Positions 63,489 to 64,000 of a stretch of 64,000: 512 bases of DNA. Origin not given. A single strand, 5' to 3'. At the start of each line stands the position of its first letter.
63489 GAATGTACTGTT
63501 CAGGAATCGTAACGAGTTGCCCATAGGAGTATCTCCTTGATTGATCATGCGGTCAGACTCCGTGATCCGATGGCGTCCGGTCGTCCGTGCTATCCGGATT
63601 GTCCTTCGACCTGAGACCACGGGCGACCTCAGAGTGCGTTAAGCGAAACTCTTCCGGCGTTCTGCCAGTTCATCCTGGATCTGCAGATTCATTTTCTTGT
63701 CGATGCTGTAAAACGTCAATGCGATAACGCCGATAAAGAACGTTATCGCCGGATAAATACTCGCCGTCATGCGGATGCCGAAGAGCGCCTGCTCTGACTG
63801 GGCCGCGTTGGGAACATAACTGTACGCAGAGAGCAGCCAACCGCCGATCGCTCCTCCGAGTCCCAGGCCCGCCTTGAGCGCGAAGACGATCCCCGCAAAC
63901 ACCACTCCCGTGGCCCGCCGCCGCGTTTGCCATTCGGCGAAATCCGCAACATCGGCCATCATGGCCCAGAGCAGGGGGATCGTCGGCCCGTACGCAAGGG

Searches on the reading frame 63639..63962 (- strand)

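Call 72: search_protein_families(library=pfam, proteins=[window:63639-63962:-], max_evalue=0.01)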
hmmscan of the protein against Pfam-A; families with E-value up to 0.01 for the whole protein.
window:63639-63962:- (107 aa): 1 family
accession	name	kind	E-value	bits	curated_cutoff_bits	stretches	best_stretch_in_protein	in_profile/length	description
PF13347.12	MFS_2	-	3.4e-19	69.1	27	1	1-89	338-427/427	MFS/sugar transport protein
